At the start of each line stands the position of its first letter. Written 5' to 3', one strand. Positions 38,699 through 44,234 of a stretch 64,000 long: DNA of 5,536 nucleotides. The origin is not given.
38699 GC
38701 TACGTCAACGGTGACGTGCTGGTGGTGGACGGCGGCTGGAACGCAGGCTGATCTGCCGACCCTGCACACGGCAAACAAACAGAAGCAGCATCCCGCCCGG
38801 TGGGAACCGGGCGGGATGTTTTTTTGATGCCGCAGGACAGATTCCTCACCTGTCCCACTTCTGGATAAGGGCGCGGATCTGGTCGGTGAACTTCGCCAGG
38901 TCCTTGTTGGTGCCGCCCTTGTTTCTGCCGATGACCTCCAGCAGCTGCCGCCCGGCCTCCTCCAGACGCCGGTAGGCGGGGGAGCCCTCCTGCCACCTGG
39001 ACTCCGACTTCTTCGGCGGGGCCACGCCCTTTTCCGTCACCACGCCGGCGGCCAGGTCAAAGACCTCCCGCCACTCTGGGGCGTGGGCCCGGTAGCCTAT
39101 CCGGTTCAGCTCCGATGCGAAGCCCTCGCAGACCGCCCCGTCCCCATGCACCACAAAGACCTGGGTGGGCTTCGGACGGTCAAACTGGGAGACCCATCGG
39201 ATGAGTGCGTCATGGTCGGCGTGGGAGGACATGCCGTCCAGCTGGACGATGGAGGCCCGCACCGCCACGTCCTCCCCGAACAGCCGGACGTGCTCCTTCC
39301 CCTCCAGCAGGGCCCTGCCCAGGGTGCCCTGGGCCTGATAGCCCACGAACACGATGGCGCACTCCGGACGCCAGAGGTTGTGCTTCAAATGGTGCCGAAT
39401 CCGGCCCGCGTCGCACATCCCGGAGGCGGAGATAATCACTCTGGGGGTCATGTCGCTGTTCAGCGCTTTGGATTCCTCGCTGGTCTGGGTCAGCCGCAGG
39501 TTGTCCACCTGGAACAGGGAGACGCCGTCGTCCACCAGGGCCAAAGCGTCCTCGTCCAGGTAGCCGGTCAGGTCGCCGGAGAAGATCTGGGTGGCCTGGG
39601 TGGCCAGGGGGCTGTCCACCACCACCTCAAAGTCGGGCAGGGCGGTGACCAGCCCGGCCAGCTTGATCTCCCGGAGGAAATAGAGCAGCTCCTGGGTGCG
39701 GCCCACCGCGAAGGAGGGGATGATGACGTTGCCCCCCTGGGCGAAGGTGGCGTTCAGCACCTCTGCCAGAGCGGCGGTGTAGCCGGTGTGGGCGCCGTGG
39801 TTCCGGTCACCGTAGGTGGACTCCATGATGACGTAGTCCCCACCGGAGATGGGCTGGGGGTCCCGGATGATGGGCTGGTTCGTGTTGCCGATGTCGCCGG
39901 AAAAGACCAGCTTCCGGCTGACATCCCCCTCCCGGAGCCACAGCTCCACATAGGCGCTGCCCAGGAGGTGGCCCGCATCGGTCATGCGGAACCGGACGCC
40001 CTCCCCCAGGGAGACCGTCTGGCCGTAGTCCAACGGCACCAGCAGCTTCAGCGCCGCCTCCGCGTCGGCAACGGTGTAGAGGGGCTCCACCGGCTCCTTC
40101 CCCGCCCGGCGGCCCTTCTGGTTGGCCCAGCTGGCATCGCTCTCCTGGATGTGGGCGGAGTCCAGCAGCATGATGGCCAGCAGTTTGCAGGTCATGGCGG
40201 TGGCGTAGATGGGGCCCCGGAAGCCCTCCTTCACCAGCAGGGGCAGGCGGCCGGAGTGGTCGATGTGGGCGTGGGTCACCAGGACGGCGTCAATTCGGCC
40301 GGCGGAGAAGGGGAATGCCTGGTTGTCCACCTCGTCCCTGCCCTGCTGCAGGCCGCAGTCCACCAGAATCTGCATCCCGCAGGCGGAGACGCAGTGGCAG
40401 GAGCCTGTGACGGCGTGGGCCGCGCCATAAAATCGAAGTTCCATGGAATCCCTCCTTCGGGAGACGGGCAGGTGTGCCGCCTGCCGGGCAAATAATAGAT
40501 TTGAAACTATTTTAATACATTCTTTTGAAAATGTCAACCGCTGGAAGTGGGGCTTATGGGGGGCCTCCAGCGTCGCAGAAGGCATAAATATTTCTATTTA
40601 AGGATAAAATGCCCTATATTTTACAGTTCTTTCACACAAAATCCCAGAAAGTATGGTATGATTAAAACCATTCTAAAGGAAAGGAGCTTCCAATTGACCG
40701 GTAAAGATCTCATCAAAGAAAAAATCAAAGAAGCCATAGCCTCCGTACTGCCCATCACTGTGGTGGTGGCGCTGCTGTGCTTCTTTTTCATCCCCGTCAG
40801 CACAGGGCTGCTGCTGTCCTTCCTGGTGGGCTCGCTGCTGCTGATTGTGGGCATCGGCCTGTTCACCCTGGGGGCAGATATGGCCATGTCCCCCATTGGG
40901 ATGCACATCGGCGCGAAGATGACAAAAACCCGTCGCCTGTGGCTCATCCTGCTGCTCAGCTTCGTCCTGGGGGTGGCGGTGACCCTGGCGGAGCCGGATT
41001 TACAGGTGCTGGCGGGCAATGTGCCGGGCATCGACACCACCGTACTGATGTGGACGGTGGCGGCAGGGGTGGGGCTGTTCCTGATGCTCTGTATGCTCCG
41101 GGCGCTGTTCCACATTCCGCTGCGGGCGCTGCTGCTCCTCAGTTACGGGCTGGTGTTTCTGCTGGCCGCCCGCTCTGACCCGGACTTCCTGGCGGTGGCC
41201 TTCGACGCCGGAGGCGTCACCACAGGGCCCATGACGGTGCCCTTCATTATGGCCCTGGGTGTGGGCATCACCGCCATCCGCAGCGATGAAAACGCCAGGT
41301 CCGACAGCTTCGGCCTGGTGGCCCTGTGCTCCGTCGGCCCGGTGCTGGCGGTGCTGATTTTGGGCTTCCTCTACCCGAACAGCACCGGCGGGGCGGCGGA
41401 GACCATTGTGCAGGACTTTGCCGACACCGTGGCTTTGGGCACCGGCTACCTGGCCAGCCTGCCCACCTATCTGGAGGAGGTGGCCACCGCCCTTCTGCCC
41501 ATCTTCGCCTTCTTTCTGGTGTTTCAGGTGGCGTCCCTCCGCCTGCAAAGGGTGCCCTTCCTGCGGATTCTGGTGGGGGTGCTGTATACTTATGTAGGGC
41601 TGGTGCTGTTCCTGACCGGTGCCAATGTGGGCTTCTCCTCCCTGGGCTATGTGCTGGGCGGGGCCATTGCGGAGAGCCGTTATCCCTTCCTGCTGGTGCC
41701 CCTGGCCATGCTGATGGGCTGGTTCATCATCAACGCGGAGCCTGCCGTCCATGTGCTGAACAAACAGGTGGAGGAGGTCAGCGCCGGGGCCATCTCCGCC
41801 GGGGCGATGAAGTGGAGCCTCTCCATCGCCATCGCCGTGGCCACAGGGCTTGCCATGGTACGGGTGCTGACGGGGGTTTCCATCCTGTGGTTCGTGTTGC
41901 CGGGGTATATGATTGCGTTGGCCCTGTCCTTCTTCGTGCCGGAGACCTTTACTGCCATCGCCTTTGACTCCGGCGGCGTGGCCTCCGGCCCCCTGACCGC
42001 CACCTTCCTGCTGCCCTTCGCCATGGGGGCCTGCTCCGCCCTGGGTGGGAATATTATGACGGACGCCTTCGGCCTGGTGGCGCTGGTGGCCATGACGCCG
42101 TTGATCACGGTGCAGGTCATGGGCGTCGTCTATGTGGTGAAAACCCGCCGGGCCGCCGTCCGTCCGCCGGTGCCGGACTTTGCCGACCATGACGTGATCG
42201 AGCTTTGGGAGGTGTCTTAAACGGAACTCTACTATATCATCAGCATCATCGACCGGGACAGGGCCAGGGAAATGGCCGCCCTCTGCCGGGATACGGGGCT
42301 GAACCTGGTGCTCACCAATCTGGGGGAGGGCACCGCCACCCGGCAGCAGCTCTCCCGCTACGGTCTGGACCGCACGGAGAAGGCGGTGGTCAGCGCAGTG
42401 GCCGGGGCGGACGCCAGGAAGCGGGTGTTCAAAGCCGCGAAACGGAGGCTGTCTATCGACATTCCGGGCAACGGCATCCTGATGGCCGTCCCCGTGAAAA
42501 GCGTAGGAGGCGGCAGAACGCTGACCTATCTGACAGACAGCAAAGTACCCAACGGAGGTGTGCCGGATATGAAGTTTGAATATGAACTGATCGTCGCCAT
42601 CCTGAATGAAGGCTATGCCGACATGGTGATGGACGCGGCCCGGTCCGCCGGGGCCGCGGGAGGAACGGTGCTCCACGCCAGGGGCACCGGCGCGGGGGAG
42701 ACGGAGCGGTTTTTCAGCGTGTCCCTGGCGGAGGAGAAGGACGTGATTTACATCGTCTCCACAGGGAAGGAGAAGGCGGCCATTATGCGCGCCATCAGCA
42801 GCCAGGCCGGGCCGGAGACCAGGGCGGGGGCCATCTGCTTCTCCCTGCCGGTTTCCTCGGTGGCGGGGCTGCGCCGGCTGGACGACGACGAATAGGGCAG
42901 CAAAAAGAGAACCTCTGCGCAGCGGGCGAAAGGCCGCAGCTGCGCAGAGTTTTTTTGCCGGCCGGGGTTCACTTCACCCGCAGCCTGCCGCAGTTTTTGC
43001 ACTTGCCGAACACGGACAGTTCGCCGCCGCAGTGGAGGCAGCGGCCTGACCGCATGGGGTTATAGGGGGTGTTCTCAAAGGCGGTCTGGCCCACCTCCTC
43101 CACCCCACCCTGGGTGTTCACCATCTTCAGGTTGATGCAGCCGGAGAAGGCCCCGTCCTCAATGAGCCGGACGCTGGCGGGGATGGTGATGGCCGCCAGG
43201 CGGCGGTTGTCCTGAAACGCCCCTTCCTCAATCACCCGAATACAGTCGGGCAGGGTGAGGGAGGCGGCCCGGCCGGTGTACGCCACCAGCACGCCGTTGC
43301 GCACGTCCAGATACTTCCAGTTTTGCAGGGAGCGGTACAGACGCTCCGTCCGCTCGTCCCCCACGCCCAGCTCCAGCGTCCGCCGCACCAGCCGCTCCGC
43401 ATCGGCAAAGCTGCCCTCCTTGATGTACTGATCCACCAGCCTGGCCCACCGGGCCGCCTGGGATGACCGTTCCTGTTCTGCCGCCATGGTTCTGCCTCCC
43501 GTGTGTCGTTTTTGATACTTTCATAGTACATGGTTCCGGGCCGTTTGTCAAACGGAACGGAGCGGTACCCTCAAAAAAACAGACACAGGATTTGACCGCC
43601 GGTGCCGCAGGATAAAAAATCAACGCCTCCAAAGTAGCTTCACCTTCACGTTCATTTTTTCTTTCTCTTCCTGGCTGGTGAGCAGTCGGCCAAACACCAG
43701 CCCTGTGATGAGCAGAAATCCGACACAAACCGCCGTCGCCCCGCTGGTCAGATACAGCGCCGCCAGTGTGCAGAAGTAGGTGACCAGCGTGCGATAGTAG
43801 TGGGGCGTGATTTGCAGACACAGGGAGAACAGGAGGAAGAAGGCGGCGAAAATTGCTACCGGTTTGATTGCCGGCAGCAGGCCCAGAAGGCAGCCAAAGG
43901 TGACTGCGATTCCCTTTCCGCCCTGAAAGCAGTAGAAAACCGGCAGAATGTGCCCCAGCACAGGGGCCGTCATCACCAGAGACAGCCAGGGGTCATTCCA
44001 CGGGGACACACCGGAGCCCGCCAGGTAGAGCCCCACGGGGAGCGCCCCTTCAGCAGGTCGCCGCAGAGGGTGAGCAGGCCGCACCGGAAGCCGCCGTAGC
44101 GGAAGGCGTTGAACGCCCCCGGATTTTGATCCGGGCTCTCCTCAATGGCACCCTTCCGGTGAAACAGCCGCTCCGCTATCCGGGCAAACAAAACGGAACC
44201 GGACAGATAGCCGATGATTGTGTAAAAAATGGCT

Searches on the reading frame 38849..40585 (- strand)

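Call 57: search_protein_families(library=pfam, proteins=[window:38849-40585:-], max_evalue=0.00001)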
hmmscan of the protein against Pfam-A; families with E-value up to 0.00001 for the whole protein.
window:38849-40585:- (579 aa): 5 families
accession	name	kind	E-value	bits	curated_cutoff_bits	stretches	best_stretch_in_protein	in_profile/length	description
PF10996.14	Beta-Casp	-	4.3e-37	127.7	27.7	1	297-426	1-120/120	Beta-Casp domain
PF07521.17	RMMBL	-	2e-13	50.5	21.6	1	440-503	2-63/63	Zn-dependent metallo-hydrolase RNA specificity domain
PF12706.13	Lactamase_B_2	-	7.2e-12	45.8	27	1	73-268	3-179/200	Beta-lactamase superfamily domain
PF16661.11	Lactamase_B_6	-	8e-10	38.8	27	1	70-213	6-147/193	Metallo-beta-lactamase superfamily domain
PF00753.33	Lactamase_B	-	1.9e-08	34.9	22.7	1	73-258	18-162/196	Metallo-beta-lactamase superfamily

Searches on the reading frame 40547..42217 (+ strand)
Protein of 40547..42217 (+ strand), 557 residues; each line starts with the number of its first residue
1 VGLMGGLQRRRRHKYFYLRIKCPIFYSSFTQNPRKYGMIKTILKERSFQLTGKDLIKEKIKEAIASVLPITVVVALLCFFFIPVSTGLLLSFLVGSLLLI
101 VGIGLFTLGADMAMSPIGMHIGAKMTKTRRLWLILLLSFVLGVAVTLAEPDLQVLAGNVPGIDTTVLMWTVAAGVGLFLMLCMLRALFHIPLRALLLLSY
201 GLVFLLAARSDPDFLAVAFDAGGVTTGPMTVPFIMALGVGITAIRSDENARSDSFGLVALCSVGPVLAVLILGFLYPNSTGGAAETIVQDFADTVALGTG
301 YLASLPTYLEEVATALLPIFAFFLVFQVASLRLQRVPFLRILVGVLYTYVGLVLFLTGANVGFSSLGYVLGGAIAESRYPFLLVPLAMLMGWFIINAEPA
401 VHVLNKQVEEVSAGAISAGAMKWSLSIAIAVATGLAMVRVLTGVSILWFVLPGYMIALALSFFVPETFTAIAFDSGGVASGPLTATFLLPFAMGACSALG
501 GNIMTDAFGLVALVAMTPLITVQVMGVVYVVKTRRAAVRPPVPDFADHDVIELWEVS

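Call 57: search_protein_families(library=pfam, proteins=[window:40547-42217:+], max_evalue=0.00001)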
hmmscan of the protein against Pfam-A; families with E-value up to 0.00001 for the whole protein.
window:40547-42217:+ (557 aa): 1 family
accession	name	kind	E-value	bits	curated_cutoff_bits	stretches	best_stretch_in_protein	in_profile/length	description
PF07556.16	DUF1538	-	7.1e-134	444.1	22.6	2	319-528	1-211/211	Protein of unknown function (DUF1538)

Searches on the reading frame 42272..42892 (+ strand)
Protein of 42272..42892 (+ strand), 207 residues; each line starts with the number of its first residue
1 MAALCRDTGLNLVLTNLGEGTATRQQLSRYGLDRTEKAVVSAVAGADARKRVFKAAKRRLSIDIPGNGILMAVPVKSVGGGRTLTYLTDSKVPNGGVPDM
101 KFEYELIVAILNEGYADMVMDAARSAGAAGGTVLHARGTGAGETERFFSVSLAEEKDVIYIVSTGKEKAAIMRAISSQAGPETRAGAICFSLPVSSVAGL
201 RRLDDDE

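Call 57: search_protein_families(library=pfam, proteins=[window:42272-42892:+], max_evalue=0.00001)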
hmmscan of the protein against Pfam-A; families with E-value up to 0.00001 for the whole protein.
window:42272-42892:+ (207 aa): 1 family
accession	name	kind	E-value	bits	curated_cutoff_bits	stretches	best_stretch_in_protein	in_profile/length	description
PF00543.27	P-II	-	6.2e-08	33.4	25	1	106-201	3-99/102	Nitrogen regulatory protein P-II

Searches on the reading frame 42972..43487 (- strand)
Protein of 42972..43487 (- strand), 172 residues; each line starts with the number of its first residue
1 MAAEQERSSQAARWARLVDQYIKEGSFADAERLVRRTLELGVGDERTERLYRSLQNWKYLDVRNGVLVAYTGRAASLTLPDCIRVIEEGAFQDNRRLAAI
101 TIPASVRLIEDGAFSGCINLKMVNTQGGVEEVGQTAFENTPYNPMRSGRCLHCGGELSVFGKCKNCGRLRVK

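Call 57: search_protein_families(library=pfam, proteins=[window:42972-43487:-], max_evalue=0.00001)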
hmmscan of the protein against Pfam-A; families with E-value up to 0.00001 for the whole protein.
window:42972-43487:- (172 aa): 1 family
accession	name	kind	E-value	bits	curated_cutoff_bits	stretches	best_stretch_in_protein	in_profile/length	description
PF13306.12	LRR_5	-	1.7e-12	47.8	27.7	1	76-140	60-123/127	BspA type Leucine rich repeat region (6 copies)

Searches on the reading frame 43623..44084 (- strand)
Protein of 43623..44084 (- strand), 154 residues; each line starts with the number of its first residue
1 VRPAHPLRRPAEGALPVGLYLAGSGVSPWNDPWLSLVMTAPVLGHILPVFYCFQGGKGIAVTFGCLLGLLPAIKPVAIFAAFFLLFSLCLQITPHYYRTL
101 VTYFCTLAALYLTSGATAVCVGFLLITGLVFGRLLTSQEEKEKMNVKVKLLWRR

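Call 57: search_protein_families(library=pfam, proteins=[window:43623-44084:-], max_evalue=0.00001)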
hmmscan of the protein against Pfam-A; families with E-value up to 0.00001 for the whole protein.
window:43623-44084:- (154 aa): 1 family
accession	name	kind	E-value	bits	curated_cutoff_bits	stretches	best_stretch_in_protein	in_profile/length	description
PF02660.20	G3P_acyltransf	-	9.2e-13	49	24.1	1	34-131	66-154/164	Glycerol-3-phosphate acyltransferase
